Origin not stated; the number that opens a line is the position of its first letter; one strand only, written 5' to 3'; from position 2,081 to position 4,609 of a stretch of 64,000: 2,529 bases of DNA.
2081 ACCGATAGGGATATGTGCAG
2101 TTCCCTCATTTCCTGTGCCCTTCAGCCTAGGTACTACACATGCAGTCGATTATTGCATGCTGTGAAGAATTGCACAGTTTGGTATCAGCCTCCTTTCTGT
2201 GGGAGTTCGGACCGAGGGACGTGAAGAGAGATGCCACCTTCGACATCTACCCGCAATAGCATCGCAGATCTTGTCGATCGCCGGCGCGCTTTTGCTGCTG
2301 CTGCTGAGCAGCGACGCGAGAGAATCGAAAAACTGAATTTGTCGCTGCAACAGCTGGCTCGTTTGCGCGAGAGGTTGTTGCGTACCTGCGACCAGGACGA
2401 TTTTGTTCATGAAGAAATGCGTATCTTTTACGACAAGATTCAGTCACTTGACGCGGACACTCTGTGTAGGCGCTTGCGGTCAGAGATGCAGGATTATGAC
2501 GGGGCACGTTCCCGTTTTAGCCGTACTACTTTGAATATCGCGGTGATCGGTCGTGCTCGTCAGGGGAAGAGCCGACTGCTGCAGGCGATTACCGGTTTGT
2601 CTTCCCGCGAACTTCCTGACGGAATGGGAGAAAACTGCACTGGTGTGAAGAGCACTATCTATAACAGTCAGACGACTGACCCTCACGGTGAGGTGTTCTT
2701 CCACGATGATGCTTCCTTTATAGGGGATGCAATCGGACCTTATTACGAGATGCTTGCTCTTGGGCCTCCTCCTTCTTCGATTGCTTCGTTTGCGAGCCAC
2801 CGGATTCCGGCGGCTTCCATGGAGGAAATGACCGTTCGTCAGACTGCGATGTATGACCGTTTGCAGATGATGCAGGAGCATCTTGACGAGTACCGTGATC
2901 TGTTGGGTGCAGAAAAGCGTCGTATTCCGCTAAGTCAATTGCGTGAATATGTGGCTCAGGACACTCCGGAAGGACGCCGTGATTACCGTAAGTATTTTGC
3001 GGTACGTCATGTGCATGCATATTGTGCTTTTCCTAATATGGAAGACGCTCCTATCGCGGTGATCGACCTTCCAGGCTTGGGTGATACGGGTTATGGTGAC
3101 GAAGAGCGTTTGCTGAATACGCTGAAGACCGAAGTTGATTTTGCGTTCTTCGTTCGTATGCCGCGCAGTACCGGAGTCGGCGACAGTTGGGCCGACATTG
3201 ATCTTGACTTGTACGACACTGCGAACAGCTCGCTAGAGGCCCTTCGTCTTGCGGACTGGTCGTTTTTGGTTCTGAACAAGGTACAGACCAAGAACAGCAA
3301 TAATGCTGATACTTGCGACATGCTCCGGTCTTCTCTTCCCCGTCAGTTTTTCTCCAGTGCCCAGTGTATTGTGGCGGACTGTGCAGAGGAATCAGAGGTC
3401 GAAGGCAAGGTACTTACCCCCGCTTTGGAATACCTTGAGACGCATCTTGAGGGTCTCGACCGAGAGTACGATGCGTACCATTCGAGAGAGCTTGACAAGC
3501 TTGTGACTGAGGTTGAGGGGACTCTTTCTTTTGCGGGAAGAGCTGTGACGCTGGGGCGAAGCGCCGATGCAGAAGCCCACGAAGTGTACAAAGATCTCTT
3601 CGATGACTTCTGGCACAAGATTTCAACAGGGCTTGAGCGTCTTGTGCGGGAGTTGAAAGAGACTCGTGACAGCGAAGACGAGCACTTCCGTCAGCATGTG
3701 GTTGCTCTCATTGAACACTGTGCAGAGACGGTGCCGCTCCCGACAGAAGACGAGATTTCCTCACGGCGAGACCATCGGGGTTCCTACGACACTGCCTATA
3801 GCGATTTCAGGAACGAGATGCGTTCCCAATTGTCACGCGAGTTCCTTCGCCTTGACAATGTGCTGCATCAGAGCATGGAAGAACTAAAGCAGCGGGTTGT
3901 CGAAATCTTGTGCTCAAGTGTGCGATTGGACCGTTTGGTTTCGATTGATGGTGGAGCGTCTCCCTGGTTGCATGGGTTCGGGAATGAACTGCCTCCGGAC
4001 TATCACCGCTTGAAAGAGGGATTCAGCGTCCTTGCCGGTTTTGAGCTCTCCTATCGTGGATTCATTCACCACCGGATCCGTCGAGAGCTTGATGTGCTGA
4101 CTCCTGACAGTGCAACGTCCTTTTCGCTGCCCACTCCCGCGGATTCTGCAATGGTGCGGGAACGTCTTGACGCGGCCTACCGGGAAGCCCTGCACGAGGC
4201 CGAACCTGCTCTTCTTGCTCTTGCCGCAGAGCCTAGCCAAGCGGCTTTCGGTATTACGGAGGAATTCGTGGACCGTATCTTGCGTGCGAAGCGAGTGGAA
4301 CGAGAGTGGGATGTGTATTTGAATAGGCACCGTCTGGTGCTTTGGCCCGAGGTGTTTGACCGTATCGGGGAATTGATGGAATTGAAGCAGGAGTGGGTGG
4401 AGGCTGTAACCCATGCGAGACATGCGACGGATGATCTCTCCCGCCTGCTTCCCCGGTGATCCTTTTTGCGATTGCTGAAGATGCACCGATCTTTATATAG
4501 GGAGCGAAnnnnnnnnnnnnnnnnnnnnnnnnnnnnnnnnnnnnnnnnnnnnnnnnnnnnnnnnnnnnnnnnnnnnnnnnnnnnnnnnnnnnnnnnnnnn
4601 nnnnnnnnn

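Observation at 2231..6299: Three-gene operon of two paralogous dynamin-like GTPases plus an unknown protein in an accessory context: candidate Eleos/LeoABC-like or IniA/IniC-like system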

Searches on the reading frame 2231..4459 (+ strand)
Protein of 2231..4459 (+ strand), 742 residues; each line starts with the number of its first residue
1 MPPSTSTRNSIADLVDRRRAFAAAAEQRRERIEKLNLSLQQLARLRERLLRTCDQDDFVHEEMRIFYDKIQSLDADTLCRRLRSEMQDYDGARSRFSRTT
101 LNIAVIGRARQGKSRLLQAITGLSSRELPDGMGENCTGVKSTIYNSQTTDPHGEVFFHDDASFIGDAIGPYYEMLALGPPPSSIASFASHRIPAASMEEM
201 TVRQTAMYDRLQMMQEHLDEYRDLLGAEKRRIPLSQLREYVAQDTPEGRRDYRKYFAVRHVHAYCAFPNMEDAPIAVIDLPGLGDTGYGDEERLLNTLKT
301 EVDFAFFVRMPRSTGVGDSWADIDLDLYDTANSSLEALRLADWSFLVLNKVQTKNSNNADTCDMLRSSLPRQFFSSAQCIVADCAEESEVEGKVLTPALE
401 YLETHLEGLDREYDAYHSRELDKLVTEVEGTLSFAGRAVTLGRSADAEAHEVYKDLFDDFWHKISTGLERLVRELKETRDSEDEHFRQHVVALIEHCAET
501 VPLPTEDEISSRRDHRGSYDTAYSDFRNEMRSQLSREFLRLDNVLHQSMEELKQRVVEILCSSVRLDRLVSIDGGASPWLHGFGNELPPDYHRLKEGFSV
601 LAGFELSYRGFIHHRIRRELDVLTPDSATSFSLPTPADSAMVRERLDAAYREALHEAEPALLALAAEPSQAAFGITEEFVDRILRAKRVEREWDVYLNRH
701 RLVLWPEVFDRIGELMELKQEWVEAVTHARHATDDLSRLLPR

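Call 3: search_protein_families(library=pfam, proteins=[window:2231-4459:+], max_evalue=0.1)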
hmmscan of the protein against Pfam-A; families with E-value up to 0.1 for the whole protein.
window:2231-4459:+ (742 aa): 3 families
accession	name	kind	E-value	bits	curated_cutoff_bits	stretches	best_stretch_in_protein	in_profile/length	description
PF00350.29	Dynamin_N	-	0.0018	18.8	27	1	103-308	1-135/168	Dynamin family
PF01926.29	MMR_HSR1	-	0.0067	17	21.9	0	102-123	1-22/113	50S ribosome-binding GTPase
PF07579.16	DUF1548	-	0.069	13.9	22.7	0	446-507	43-104/135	Domain of Unknown Function (DUF1548)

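Call 4: search_protein_families(library=padloc, proteins=[window:2231-4459:+], max_evalue=0.1)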
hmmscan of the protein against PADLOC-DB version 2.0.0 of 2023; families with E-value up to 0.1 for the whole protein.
window:2231-4459:+ (742 aa): 3 families
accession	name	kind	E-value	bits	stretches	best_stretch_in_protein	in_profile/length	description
PDLC03841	LeoBC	-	0.00018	18.8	1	38-166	28-107/601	-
PDLC00637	ZorA2|ZorA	-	0.046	10.5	0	425-558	241-371/420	MotA/ExbB/TolQ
PDLC03839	LeoA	-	0.09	9.8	1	82-130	38-83/559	-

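Call 5: search_protein_families(library=ncbifam, proteins=[window:2231-4459:+], max_evalue=0.1)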
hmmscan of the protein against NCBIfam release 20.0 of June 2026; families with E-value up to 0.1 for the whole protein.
window:2231-4459:+ (742 aa): 2 families
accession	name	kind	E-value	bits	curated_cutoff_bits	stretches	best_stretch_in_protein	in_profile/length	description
NF049994.1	slr1306_fam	domain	0.046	12.3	490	1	81-121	89-129/470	slr1306 family protein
NF003661.0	PRK05291.1-3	equivalog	0.049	13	380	0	11-121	128-237/448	tRNA uridine-5-carboxymethylaminomethyl(34) synthesis GTPase MnmE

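Call 6: find_homologous_proteins(query=window:2231-4459:+)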
Query window:2231-4459:+ (742 aa): 259 proteins with E <= 0.001 among 8000 candidates; the best 120 are listed.
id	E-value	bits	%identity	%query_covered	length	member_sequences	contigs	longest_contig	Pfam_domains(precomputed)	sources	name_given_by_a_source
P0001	0.0e+0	1677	100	100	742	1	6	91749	-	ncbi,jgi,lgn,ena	-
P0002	7.1e-163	562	40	97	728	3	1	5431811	-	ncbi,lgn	-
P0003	6.1e-162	559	40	98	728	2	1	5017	-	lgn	-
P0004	7.6e-162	559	39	97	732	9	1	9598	-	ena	-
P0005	9.4e-162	558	40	97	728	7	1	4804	PF00350.30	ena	-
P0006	1.1e-161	558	40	96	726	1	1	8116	PF00350.30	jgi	jgi:hypothetical protein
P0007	1.2e-161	558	40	97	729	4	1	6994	PF00350.30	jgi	jgi:hypothetical protein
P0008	5.0e-161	556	39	98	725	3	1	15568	-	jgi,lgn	-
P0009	8.4e-161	555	40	97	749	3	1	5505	-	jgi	jgi:hypothetical protein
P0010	9.3e-161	555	41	98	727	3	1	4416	-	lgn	-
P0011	9.1e-160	552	41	95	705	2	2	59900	-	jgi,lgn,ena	-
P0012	1.1e-159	551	39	97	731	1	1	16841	-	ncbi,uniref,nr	ncbi:hypothetical protein [Phormidium sp. CCY1219]|uniref:hypothetical protein n=1 Tax=Phormidium sp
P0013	1.2e-159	551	39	99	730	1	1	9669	PF00350.30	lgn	-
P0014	1.4e-159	551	39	99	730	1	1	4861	-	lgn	-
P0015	1.5e-159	551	42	88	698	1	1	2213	-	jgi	jgi:hypothetical protein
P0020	3.0e-157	543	39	98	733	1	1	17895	PF00350.30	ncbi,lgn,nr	ncbi:MAG: hypothetical protein SWX82_28855 [Cyanobacteriota bacterium]|nr:hypothetical protein [Cyan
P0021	4.3e-157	543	40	98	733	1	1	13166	PF00350.30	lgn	-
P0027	7.2e-156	539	39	97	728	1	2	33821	PF00350.30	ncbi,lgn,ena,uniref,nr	ncbi:hypothetical protein [Nostoc sp. JL23]|uniref:hypothetical protein n=1 Tax=Nostoc sp. JL23 TaxI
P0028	2.5e-155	537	38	97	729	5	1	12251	PF00350.30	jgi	-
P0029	2.8e-155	537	40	95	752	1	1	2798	PF00350.30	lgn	-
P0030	2.8e-155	537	39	99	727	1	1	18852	PF00350.30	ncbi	-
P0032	1.7e-154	534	38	100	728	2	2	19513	PF00350.30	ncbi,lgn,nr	ncbi:MAG: hypothetical protein SAK29_12410 [Scytonema sp. PMC 1069.18]|nr:hypothetical protein [Scyt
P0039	1.1e-151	525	38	98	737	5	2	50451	PF00350.30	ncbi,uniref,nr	ncbi:dynamin family protein [Okeania hirsuta]|uniref:Dynamin N-terminal domain-containing protein n=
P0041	1.5e-151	525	38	96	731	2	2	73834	PF00350.30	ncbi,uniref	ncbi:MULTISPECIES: GTPase domain-containing protein [unclassified Leptolyngbya]|uniref:GTPase domain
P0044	4.7e-151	523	41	90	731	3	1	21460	PF00350.30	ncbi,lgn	ncbi:MAG: hypothetical protein AAGE84_25505 [Cyanobacteria bacterium P01_G01_bin.39]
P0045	2.2e-150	521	36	96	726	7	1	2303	PF00350.30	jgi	-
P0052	1.9e-149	518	38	98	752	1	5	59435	PF00350.30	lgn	-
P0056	7.2e-149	516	39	98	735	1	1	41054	PF00350.30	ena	-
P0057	8.4e-149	515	38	99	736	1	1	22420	PF00350.30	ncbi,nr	ncbi:MAG: hypothetical protein DSM106950_36085 [Stigonema ocellatum SAG 48.90 = DSM 106950]|nr:hypot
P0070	9.7e-147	509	37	99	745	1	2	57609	PF00350.30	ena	-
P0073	1.9e-146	508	41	87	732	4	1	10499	PF00350.30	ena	-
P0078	8.3e-145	502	38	98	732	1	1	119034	PF00350.30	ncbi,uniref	ncbi:hypothetical protein ACQ4N7_13805 [Nodosilinea sp. AN01ver1]|uniref:hypothetical protein n=1 Ta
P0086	4.7e-143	496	37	99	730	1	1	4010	PF00350.30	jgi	-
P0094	4.0e-142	493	38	97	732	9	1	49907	PF00350.30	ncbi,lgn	ncbi:MAG: hypothetical protein ACTS2F_23725 [Thainema sp.]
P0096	1.2e-141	492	37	97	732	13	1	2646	PF00350.30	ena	-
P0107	6.9e-139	483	37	98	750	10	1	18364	PF00350.30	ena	-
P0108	2.4e-138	481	38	96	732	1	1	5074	PF00350.30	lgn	-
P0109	8.1e-138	479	38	98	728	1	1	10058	PF00350.30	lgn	-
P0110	9.2e-138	479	38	89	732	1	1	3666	-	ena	-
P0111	1.0e-137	479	36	97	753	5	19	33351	PF00350.30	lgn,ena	-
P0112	1.5e-136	475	36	98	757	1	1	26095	PF00350.30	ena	-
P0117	3.3e-134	467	36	98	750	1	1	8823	PF00350.30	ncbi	-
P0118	1.0e-133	466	35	95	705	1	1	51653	PF01926.30,PF00350.30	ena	-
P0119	5.3e-133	463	36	97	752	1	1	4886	PF00350.30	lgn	-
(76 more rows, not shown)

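Call 9: list_cluster_members(proteins=[window:2231-4459:+, window:4509-5600:+, window:5625-6299:+])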
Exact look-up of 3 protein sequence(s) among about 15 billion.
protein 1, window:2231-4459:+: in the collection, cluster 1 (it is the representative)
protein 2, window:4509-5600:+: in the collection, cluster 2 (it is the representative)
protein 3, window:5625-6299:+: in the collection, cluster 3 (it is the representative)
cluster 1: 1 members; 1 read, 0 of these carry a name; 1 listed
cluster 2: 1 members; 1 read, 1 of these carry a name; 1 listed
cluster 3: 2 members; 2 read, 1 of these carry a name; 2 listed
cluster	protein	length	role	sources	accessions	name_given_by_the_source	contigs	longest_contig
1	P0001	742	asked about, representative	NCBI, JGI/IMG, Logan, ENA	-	-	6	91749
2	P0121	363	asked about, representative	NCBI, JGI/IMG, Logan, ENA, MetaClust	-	\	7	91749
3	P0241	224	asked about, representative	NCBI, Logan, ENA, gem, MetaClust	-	\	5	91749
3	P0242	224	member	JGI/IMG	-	-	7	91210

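Call 10: find_encoding_contigs(protein=P0001, flank=10000, max_places=6)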
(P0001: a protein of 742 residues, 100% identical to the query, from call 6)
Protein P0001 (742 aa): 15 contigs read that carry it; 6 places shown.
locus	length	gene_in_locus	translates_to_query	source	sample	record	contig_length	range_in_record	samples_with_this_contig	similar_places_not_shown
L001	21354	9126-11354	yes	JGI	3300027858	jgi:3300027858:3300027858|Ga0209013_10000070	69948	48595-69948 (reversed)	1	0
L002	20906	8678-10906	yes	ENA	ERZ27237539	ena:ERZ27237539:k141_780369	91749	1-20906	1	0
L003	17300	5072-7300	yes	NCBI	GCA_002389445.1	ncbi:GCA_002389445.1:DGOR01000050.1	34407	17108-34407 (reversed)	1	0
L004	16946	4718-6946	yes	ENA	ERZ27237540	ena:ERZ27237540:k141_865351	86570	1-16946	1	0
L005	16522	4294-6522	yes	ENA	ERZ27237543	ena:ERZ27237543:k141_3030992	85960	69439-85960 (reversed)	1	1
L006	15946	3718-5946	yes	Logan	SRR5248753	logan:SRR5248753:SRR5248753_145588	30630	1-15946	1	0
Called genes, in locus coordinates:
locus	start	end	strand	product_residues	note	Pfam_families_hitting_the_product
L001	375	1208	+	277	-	PF00248:Aldo_ket_red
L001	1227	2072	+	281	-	-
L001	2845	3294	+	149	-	-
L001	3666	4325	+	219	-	-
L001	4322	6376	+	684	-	PF13476:AAA_23 (weak)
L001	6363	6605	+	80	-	-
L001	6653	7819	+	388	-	PF06114:Peptidase_M78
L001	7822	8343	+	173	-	PF14367:DUF4411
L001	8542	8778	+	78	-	-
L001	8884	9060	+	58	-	-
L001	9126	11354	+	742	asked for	-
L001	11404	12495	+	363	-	PF19993:DO-GTPase2 (faint)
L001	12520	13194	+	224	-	-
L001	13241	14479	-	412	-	PF13439:Glyco_transf_4, PF13579:Glyco_trans_4_4 (weak), PF20706:GT4-conflict, PF00534:Glycos_transf_1, PF13692:Glyco_trans_1_4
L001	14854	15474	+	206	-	PF04961:FTCD_C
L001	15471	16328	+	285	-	PF00763:THF_DHG_CYH, PF02882:THF_DHG_CYH_C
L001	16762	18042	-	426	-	-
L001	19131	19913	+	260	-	PF07638:Sigma70_ECF, PF04542:Sigma70_r2, PF08281:Sigma70_r4_2, PF04545:Sigma70_r4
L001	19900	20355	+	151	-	-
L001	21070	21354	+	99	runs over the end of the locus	PF00584:SecE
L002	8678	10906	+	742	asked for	-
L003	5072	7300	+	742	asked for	-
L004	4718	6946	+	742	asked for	-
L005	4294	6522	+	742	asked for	-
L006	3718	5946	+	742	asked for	-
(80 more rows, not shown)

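Call 11: find_encoding_contigs(protein=P0027, flank=8000, max_places=3)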
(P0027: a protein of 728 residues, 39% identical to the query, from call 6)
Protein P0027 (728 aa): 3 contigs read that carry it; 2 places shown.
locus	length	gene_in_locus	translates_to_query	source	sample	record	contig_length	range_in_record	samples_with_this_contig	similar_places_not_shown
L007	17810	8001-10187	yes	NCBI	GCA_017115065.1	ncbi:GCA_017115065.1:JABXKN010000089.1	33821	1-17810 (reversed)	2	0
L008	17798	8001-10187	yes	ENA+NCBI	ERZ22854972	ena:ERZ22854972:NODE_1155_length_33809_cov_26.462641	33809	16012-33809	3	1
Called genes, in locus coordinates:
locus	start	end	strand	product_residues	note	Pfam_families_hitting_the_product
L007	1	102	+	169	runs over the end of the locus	PF00165:HTH_AraC, PF12833:HTH_18, PF00165:HTH_AraC (weak)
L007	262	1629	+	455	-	PF01609:DDE_Tnp_1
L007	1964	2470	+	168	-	PF06725:3D, PF01476:LysM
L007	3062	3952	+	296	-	-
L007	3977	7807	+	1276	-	PF00656:Peptidase_C14, PF24096:DUF7379, PF02089:Palm_thioest (faint), PF02450:LCAT (weak), PF07819:PGAP1 (faint)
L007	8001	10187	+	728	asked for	PF00350:Dynamin_N (faint)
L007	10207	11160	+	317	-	-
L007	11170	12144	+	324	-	-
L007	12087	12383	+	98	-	PF00400:WD40 (weak), PF23409:Beta-prop_EML, PF23410:Beta-prop_VPS8 (weak), PF24796:WDR55 (weak), PF24807:WD40_CDC20-Fz, PF25173:Beta-prop_WDR3_1st, PF25175:Beta-prop_WDR5, PF23381:Beta-prop_IFT122_1st, +9 more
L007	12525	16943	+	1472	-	PF00656:Peptidase_C14, PF20703:nSTAND1, PF23381:Beta-prop_IFT122_1st, PF23414:Beta-prop_EML_2, PF24796:WDR55, PF24807:WD40_CDC20-Fz, PF24814:WD40_Prp19, PF25173:Beta-prop_WDR3_1st, +100 more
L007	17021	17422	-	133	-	-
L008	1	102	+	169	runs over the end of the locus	PF00165:HTH_AraC, PF12833:HTH_18, PF00165:HTH_AraC (weak)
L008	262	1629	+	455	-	PF01609:DDE_Tnp_1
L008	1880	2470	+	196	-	PF06725:3D, PF01476:LysM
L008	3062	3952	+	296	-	-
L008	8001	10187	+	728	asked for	PF00350:Dynamin_N (faint)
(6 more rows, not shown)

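Call 17: find_related_loci(query=A1, collection=genome_contigs, flank=8000)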
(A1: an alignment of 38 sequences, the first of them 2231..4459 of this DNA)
Query A1 (742 aa) in genome_contigs; peptide patterns used: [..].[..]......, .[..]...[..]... (x = any residue, [..] = any of these).
412 stretches matched a pattern; 338 encode a relative of the query (tblastn E <= 1e-3); the best 80 are kept; 80 distinct loci.
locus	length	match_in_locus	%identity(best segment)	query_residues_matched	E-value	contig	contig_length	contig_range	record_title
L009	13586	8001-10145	40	11-733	8e-170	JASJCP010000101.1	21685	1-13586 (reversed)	MAG: Xenococcaceae cyanobacterium MO_167.B27 MO_167.c_1462, whole genome shotgun sequence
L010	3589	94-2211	40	11-726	4e-177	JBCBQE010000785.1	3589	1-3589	MAG: Cyanobacteria bacterium J06635_10 NODE_785_length_3589_cov_7.010820, whole genome shotgun sequence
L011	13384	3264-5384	40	11-729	5e-168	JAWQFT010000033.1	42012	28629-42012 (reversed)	MAG: Jaaginema sp. PMC 1080.18 PMC1080_60_length_42012_cov_22.247348, whole genome shotgun sequence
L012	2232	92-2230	41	1-722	0e+0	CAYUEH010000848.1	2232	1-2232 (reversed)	MAG TPA_asm: uncultured Laspinema sp. isolate binchicken_co405_170 genome assembly, contig: NODE_76395_length_2232_cov_1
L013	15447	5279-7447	41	11-742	1e-166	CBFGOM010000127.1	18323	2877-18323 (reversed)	MAG TPA_asm: uncultured Oscillatoriaceae bacterium isolate SRR29873479_metabat2_16 genome assembly, contig: ERZ27315265.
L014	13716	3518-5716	40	1-741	3e-166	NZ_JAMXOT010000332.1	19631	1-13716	Oscillatoria sp. HE19RPO 571, whole genome shotgun sequence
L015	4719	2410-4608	40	1-741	1e-170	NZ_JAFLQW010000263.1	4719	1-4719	Phormidium pseudopriestleyi FRX01 c_000000062264, whole genome shotgun sequence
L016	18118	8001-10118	41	11-726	3e-166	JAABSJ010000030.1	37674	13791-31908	MAG: Oscillatoria sp. isolate S11.Bin022 Scaffold_30, whole genome shotgun sequence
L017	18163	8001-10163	40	3-733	1e-165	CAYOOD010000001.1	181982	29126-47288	MAG TPA_asm: uncultured bacterium isolate binchicken_co135_64 genome assembly, contig: NODE_158_length_181982_cov_25.926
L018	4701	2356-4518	41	1-733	5e-170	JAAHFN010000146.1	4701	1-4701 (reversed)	MAG: Oscillatoria sp. SIO1A7 1A7_NODE_146, whole genome shotgun sequence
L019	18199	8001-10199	41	1-741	6e-170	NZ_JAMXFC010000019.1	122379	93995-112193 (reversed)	Laspinema sp. D2d NODE_27_length_122379_cov_54.778573, whole genome shotgun sequence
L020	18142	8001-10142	39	5-729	7e-165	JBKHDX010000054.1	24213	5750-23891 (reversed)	MAG: Spirulinaceae cyanobacterium isolate D1M04_3 NODE_699_length_24213_cov_15.974708, whole genome shotgun sequence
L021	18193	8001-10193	39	2-740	2e-164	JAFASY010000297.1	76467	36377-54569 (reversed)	MAG: Chroococcidiopsidaceae cyanobacterium CP_BM_ER_R8_30 BM_ER_R8_k147_1823770, whole genome shotgun sequence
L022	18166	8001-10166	39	3-733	6e-164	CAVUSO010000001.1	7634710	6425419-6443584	MAG: uncultured cyanobacterium isolate MFD01689.bin.1.35 genome assembly, contig: contig_27210, whole genome shotgun seq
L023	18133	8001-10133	39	11-726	3e-164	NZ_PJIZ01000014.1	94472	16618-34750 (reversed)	Nostoc sp. CMAA1605 contig014, whole genome shotgun sequence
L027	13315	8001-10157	39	4-733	6e-163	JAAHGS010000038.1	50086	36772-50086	MAG: Symploca sp. SIO2E9 2E9_NODE_38, whole genome shotgun sequence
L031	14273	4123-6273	37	11-734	4e-162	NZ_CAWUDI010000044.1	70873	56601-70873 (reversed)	Calothrix sp. CCY 0018 isolate Calothrix CCY 0018 NODE_45_length_70873_cov_301.042362, whole genome shotgun sequence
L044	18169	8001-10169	39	1-729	2e-158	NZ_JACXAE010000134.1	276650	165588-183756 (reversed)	Iningainema tapete BLCC-T55 NODE_9_length_276650_cov_25.716599, whole genome shotgun sequence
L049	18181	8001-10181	38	6-733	4e-157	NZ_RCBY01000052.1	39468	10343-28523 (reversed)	Okeania hirsuta strain PAB10Feb10-1 PAB_NODE_52, whole genome shotgun sequence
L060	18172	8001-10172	38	1-726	2e-154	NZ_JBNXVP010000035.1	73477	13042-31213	Leptolyngbya sp. AN10 NODE_35_length_73477_cov_22.155924, whole genome shotgun sequence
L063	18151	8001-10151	38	11-733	6e-157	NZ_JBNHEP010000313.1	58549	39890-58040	Dapis sp. BLCC M229 strain BLCC-M229 NODE_158_length_58549_cov_58.796714, whole genome shotgun sequence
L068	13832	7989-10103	36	11-726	2e-153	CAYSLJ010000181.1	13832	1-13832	MAG TPA_asm: uncultured Synergistia bacterium isolate SRP239243_co1_332 genome assembly, contig: NODE_7564_length_13832_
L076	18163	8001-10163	38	11-739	8e-151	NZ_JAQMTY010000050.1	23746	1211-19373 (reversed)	Spirulina subsalsa CS-330 k141_1622, whole genome shotgun sequence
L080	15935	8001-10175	38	2-733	2e-149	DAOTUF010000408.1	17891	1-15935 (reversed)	MAG TPA_asm: Chloroflexaceae bacterium isolate F17_46 k129_3245775, whole genome shotgun sequence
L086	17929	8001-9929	41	90-733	8e-147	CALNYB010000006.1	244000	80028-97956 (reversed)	MAG: Cyanobacteriota bacterium isolate HOU_bin.0041 genome assembly, contig: contig_25377, whole genome shotgun sequence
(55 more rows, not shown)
